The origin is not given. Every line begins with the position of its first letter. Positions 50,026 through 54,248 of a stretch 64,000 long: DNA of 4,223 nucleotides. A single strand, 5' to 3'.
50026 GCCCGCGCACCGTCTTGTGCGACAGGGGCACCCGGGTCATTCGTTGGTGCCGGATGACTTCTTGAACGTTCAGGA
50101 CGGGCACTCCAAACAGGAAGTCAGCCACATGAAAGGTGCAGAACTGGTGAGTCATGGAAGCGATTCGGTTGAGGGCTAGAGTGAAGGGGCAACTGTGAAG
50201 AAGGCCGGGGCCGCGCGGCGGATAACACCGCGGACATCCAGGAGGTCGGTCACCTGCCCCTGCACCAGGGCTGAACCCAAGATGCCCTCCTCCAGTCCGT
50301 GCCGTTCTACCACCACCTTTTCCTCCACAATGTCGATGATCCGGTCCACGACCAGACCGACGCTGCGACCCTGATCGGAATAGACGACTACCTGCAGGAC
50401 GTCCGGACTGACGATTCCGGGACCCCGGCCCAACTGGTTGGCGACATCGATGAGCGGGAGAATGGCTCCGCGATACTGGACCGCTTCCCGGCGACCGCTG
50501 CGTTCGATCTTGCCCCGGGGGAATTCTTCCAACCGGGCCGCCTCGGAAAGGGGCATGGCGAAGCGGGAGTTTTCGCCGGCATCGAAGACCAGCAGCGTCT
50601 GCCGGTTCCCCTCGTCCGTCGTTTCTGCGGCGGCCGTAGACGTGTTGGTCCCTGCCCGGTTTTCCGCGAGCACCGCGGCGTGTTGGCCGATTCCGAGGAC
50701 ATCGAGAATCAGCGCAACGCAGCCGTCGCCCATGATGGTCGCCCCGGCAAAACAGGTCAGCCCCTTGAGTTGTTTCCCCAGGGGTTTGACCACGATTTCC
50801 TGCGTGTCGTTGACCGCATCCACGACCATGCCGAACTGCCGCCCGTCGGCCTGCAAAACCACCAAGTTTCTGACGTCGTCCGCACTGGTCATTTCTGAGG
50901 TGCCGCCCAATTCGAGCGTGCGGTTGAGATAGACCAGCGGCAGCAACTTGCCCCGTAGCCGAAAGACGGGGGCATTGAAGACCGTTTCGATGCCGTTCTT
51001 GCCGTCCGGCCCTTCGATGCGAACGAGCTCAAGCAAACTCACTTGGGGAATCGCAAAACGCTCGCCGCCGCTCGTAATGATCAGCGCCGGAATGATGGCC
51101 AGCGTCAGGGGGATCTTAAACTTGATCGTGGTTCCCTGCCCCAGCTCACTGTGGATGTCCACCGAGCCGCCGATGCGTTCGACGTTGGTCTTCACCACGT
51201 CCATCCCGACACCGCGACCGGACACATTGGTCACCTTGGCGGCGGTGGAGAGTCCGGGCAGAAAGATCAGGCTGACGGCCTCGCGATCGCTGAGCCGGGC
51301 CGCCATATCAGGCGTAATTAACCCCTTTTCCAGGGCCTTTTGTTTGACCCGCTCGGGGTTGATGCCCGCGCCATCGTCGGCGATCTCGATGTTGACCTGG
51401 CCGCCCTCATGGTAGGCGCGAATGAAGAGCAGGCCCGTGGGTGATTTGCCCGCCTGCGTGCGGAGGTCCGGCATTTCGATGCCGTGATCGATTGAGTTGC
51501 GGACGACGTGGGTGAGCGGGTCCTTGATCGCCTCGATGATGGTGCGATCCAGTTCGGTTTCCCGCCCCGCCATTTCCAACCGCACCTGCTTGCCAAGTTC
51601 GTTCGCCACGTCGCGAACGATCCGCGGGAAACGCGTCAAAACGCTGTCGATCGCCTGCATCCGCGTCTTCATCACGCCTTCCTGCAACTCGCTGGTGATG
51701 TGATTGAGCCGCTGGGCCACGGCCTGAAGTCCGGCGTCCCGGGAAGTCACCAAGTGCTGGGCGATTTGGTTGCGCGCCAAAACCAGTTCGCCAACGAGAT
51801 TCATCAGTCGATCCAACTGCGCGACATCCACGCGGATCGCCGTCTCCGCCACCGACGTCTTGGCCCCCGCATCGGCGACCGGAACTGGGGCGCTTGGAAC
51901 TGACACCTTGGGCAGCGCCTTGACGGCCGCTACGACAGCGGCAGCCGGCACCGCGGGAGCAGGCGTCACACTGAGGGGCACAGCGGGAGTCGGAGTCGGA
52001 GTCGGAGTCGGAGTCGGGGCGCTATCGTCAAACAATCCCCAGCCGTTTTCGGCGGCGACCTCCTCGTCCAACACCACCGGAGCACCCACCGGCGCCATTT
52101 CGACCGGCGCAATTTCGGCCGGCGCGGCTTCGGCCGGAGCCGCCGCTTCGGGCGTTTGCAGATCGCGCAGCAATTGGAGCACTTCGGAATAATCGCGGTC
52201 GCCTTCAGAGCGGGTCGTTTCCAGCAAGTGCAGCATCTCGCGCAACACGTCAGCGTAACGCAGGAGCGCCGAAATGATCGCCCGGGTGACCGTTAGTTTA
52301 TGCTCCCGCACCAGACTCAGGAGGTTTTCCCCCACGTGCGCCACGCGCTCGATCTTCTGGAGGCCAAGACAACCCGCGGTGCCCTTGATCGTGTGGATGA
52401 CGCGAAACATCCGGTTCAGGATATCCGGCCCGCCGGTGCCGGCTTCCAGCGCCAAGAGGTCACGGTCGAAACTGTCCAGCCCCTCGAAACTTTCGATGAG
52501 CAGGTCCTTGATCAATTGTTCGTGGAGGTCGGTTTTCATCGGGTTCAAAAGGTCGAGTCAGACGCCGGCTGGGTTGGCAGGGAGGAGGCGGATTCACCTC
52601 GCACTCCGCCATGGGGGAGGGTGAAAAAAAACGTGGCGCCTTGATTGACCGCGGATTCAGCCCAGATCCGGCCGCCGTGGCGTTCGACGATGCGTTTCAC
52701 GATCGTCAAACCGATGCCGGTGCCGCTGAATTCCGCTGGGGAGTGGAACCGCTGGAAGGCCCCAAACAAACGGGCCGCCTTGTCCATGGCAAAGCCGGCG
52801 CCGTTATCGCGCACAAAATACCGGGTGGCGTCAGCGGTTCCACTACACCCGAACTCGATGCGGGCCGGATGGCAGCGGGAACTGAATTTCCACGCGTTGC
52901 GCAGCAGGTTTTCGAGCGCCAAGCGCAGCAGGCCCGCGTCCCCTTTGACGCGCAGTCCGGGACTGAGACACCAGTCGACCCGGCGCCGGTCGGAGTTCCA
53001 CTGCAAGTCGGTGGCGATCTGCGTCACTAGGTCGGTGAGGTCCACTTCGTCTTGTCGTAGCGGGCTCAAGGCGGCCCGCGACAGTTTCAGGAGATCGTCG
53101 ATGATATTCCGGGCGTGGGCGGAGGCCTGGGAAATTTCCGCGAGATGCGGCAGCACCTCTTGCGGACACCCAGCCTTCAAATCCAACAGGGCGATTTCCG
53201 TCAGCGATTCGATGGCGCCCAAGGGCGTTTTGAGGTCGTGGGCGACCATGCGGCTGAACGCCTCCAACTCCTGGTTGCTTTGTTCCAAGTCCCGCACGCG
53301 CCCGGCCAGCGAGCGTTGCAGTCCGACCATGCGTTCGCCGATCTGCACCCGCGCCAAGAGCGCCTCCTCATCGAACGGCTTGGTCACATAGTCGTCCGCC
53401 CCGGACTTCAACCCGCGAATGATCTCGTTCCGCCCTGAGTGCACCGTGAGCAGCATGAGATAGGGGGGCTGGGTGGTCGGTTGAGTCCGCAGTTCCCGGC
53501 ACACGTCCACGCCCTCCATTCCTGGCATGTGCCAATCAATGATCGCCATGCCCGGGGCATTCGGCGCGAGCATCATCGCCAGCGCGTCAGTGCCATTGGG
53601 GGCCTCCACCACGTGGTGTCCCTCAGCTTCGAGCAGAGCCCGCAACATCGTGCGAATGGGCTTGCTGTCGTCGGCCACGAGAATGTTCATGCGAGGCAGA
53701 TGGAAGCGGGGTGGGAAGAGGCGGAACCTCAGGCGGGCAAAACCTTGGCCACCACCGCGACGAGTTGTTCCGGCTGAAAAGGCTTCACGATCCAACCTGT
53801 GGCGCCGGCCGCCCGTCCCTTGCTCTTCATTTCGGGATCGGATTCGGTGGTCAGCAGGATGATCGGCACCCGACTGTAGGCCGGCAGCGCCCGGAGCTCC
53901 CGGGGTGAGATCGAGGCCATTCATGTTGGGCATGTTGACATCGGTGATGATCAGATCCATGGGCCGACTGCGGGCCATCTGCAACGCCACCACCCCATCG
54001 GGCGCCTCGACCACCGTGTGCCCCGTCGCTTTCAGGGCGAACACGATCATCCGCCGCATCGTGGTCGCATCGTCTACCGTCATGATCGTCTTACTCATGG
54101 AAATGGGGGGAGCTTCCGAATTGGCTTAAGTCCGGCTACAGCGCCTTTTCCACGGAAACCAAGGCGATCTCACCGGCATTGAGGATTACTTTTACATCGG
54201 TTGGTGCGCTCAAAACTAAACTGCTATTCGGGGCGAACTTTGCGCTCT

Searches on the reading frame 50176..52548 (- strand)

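Call 15: search_protein_families(library=pfam, proteins=[window:50176-52548:-], max_evalue=0.001)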
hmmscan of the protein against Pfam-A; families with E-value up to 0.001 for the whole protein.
window:50176-52548:- (790 aa): 4 families
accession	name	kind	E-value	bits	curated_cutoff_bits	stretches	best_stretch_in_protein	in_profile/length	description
PF01584.24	CheW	-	2.9e-35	121.3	23.5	2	489-622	3-135/138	CheW-like domain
PF02518.31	HATPase_c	-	5.8e-17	62.6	26.4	1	343-482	4-110/111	Histidine kinase-, DNA gyrase B-, and HSP90-like ATPase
PF02895.20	H-kinase_dim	-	5e-16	59.3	23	1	236-295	2-68/68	Signal transducing histidine kinase, homodimeric domain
PF01627.28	Hpt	-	2.7e-10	40.8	24.6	1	12-109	2-81/84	Hpt domain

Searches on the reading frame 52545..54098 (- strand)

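Call 15: search_protein_families(library=pfam, proteins=[window:52545-54098:-], max_evalue=0.001)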
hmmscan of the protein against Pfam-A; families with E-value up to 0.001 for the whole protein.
window:52545-54098:- (517 aa): 3 families
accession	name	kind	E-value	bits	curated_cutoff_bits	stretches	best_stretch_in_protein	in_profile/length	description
PF00072.30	Response_reg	-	2.7e-40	137.4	30.2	2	139-252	1-111/111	Response regulator receiver domain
PF02518.31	HATPase_c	-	3.8e-23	82.5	26.4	1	386-496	1-109/111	Histidine kinase-, DNA gyrase B-, and HSP90-like ATPase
PF00512.31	HisKA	-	6.8e-09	36.1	26.9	1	279-342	3-63/66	His Kinase A (phospho-acceptor) domain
